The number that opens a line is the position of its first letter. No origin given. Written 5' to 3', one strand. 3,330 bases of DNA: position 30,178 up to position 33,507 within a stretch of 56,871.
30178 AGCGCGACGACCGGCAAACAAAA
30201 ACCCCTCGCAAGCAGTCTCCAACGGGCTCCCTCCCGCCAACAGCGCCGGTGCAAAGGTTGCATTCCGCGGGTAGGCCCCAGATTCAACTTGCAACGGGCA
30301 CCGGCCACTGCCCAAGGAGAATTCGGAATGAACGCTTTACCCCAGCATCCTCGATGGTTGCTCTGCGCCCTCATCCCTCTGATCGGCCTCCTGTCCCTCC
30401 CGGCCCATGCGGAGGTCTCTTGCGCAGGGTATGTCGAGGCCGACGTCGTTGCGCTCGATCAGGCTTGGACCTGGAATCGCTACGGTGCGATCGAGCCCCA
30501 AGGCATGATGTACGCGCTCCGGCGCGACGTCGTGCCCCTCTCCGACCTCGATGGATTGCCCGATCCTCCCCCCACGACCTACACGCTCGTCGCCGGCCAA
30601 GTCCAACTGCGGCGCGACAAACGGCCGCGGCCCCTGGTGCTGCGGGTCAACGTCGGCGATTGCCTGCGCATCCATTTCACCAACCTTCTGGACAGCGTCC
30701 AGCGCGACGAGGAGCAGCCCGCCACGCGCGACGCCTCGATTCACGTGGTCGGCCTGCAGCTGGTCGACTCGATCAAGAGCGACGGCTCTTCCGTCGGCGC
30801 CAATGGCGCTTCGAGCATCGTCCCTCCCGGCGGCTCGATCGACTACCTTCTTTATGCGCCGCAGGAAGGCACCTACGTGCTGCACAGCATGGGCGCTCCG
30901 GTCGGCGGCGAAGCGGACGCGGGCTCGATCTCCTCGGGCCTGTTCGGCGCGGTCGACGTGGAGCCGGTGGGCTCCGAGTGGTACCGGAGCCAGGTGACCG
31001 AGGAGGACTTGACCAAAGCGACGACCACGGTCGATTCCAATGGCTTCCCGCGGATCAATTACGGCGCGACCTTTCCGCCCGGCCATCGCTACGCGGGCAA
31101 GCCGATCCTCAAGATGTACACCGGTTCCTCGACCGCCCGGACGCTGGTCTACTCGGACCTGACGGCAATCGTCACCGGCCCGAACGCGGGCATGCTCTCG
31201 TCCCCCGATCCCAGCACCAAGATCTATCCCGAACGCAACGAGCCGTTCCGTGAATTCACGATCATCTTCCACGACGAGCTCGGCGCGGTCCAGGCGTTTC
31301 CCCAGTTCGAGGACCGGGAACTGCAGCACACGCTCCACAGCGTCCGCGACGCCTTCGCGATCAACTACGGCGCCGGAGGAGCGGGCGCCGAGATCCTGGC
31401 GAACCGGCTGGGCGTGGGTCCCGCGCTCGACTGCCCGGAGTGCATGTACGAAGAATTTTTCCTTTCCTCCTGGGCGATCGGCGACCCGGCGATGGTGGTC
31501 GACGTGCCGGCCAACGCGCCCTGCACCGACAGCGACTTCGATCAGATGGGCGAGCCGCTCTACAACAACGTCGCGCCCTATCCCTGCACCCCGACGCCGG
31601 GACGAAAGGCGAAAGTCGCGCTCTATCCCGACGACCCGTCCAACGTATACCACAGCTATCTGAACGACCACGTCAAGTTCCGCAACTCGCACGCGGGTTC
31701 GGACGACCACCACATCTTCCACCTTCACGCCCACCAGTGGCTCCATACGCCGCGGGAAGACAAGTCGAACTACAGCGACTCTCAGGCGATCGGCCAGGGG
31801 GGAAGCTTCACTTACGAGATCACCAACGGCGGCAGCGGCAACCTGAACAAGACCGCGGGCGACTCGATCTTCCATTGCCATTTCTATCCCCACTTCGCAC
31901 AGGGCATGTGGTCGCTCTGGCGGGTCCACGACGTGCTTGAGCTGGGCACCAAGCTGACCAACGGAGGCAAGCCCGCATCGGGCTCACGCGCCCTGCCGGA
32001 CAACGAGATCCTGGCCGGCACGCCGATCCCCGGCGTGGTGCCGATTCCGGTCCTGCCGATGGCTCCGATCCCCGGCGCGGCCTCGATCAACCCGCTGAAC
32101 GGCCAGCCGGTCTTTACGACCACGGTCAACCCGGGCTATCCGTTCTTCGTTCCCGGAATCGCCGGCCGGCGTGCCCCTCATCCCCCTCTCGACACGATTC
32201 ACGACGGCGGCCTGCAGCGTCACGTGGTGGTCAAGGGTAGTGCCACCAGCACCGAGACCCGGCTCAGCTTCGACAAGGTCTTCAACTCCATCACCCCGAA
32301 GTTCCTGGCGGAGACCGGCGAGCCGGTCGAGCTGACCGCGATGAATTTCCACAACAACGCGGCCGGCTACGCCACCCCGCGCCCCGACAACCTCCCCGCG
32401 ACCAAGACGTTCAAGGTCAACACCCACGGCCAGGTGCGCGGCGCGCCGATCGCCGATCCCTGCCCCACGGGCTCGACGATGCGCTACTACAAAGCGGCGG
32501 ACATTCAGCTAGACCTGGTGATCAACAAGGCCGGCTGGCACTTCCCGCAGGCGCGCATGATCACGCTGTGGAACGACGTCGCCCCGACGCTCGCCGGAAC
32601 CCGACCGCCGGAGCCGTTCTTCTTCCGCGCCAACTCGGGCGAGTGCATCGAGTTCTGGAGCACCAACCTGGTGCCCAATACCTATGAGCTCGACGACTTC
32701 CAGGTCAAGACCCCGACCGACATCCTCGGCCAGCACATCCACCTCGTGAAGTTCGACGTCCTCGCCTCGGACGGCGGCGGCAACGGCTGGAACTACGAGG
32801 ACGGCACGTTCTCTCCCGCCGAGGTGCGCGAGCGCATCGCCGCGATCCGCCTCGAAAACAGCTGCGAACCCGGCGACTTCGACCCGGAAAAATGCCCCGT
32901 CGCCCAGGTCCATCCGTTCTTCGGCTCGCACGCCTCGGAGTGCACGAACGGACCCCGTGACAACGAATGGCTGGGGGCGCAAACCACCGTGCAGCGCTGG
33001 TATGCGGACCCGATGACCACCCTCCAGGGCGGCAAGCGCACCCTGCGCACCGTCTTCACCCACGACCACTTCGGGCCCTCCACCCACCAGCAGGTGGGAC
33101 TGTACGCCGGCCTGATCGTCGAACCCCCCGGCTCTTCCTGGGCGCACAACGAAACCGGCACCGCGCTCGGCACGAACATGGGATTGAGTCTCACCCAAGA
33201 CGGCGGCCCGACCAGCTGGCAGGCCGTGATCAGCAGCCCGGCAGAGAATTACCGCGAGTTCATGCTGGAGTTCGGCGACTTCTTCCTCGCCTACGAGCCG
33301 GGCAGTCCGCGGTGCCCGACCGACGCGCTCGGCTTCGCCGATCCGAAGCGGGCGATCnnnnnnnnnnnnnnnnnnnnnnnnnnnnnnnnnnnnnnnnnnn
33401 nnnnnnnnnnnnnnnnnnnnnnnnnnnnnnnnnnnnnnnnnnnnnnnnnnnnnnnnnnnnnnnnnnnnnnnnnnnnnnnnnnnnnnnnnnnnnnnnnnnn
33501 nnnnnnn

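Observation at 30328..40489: Translationally coupled operon: 1752-aa multicopper oxidase, beta-propeller protein, two Sco1/SenC and a cytochrome c-PBP fusion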

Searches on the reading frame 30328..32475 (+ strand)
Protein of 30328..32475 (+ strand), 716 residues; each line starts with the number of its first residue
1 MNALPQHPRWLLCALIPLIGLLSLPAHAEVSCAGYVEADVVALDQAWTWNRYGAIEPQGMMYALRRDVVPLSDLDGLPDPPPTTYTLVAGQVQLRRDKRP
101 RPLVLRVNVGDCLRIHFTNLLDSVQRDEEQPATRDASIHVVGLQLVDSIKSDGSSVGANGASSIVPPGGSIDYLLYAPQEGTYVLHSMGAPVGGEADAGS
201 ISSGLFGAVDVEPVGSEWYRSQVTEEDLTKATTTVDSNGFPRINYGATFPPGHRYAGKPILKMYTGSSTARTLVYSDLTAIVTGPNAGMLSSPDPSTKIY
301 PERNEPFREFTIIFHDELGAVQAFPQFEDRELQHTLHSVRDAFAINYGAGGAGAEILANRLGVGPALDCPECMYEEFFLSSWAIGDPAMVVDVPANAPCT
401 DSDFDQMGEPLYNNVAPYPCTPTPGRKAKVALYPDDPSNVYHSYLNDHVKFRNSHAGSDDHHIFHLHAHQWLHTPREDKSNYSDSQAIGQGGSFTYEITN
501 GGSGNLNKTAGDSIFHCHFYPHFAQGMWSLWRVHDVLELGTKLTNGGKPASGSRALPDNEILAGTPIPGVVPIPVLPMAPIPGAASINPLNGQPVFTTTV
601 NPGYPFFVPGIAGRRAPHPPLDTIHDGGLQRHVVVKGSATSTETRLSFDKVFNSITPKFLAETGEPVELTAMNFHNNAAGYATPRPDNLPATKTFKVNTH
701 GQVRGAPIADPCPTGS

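Call 63: search_protein_families(library=ncbifam, proteins=[window:30328-32475:+], max_evalue=0.001)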
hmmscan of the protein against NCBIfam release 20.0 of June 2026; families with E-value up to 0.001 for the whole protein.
window:30328-32475:+ (716 aa): 1 family
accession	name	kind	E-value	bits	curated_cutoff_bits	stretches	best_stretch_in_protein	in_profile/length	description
NF041487.1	copper_ox_MnxG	equivalog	2.8e-176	588.2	3100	2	32-591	1-591/1894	manganese-oxidizing multicopper oxidase MnxG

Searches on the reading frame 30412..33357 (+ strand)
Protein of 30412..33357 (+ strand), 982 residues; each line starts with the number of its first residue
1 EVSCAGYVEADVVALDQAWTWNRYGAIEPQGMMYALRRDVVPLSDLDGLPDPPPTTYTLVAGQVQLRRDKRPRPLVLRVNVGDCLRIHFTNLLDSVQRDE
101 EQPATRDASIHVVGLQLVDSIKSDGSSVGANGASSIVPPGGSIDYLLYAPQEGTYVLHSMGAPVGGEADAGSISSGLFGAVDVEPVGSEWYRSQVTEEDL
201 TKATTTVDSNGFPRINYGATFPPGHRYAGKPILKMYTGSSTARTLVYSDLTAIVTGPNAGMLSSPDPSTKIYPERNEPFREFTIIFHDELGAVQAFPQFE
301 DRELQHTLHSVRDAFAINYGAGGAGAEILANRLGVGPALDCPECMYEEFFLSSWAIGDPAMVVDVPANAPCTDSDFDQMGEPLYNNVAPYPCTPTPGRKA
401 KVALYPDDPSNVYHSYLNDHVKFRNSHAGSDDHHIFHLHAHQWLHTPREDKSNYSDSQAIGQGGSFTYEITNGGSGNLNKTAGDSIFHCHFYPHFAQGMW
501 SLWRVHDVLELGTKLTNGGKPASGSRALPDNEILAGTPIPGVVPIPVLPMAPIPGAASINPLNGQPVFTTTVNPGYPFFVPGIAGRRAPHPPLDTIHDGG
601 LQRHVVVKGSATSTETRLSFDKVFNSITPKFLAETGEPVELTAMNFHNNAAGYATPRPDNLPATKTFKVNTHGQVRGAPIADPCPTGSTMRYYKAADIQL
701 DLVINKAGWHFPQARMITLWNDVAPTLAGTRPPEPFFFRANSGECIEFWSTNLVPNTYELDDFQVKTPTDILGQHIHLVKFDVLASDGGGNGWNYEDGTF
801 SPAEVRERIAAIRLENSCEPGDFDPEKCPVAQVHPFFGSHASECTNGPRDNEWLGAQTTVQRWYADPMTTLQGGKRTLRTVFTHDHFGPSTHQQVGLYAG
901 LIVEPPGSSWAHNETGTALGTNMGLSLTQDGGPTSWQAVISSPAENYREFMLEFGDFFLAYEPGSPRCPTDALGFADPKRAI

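Call 51: predict_structure(alignment_id=A3)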
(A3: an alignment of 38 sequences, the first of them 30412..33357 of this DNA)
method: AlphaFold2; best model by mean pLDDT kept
length: 982 residues; sequences in the alignment: 38
mean_pLDDT: 74.0   pTM: 0.82
mean pLDDT of the five models: 74.0, 72.8, 70.0, 67.8, 59.8
residues with pLDDT >= 90: 203; 70-90: 443; 50-70: 196; < 50: 140
segments of 3 or more residues with pLDDT < 50: 130-132, 164-172, 267-272, 289-291, 309-322, 347-354, 380-389, 488-500, 578-581, 761-763, 769-798, 846-849, 880-897, 954-957
pLDDT, mean of each block of 10 residues (from residue 1): 88 81 64 88 87 84 89 88 95 84 80 83 65 73 93 85 44 65 92 94 95 96 92 94 93 92 58 70 70 63 55 36 63 82 62 55 80 59 45 80 75 81 74 53 54 51 66 54 48 36 79 86 85 85 93 89 83 67 70 86 89 74 88 86 83 91 84 77 83 84 65 76 87 75 85 72 52 33 30 41 89 94 92 92 60 88 71 58 34 44 82 84 82 78 81 54 73 69 63
secondary structure, 60 per line:
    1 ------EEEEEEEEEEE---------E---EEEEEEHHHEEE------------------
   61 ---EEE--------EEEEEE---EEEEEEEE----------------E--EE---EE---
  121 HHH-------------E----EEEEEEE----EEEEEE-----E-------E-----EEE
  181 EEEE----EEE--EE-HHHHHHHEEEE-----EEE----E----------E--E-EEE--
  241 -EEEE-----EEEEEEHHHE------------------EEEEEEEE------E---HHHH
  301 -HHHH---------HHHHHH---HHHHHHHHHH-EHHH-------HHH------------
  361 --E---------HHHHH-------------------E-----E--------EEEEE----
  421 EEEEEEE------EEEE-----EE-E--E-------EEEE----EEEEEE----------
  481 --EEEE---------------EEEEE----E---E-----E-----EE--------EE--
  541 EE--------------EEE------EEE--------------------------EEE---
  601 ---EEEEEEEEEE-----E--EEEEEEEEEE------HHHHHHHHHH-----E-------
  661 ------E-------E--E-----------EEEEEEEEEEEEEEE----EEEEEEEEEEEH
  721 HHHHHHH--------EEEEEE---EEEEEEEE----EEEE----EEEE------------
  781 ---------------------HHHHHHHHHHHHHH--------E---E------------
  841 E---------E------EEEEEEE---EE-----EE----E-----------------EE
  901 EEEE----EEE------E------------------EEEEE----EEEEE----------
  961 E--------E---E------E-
elements in order (helices of 4 or more, strands of 3 or more residues): E7-17 E31-36 E40-42 E64-66 E75-80 E84-91 E142-148 E153-158 E178-184 E189-191 H197-203 E204-207 E213-215 E236-238 E242-245 E251-256 E279-286 H297-300 H302-305 H315-320 H324-333 H373-377 E412-416 E421-427 E434-437 E457-460 E465-470 E483-486 E502-506 E557-559 E566-568 E595-597 E604-613 E622-631 H638-647 E690-704 E709-719 H720-727 E736-741 E745-752 E757-760 E765-768 H802-815 E858-864 E899-904 E909-911 E937-941 E946-950

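Call 54: fold_search(model_id=the predicted structure, library=pdb)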
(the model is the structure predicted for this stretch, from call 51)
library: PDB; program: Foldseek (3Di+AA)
matches with E <= 10: 1214; with E <= 0.001: 458
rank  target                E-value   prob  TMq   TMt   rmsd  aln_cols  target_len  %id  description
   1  9bxa_A                7.5e-35  1.00  0.52  0.42   6.6       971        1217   22  Structure of Mnx H340A complex from Bacillus sp. PL-12 (released 2024-08-07)
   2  5n0k                  5.9e-12  1.00  0.16  0.15  25.2      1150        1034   11  Rat ceruloplasmin orthorhombic form (released 2017-12-13)
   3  4bxs_V                1.2e-11  1.00  0.16  0.14  24.1      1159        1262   12  Crystal Structure of the Prothrombinase Complex from the Venom of Pseudonaja Textilis (released 2013-07-31)
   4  4enz                  2.3e-11  1.00  0.15  0.14  25.5      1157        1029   10  Structure of human ceruloplasmin at 2.6 A resolution (released 2013-04-17)
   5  7kwo_A                2.7e-11  1.00  0.17  0.15  25.4      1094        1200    9  rFVIIIFc-VWF-XTEN (BIVV001) (released 2021-03-03)
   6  7pfr_F                3.1e-11  1.00  0.20  0.63   9.3       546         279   14  Crystal Structure of Two-Domain Laccase mutant M199A from Streptomyces griseoflavus (released 2022-01-19)
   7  6yzd_AAA              4.3e-11  1.00  0.20  0.68   9.0       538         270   15  Crystal structure of the M295A variant of Ssl1 (released 2021-05-12)
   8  6yo5_AAA              4.8e-11  1.00  0.21  0.67   8.3       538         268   15  Crystal structure of the M295F variant of Ssl1 (released 2021-04-28)
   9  6mf2_A                5.4e-11  1.00  0.16  0.14  25.6      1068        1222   11  Improved Model of Human Coagulation Factor VIII (released 2019-09-11)
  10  8p9u_E                6.0e-11  1.00  0.20  0.64   9.3       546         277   14  Crystal Structure of Two-Domain Laccase mutant M199A/D268N from Streptomyces griseoflavus (released 2024-04-10)
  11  6zij_B                6.7e-11  1.00  0.20  0.62   9.5       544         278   14  Crystal Structure of Two-Domain Laccase mutant R240H from Streptomyces griseoflavus (released 2021-05-05)
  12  7pu0_B                8.0e-11  1.00  0.20  0.64   8.9       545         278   14  Crystal Structure of Two-Domain Laccase mutant H165A/M199G from Streptomyces griseoflavus (released 2022-01-19)
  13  7pen_D                8.0e-11  1.00  0.20  0.63   9.5       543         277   14  Crystal Structure of Two-Domain Laccase mutant Y230A from Streptomyces griseoflavus (released 2022-01-19)
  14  7pfr_A                8.4e-11  1.00  0.20  0.65   9.1       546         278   14  Crystal Structure of Two-Domain Laccase mutant M199A from Streptomyces griseoflavus (released 2022-01-19)
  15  3tas_B                1.0e-10  1.00  0.20  0.61   7.3       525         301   15  Small laccase from Streptomyces viridosporus T7A (released 2012-08-29)
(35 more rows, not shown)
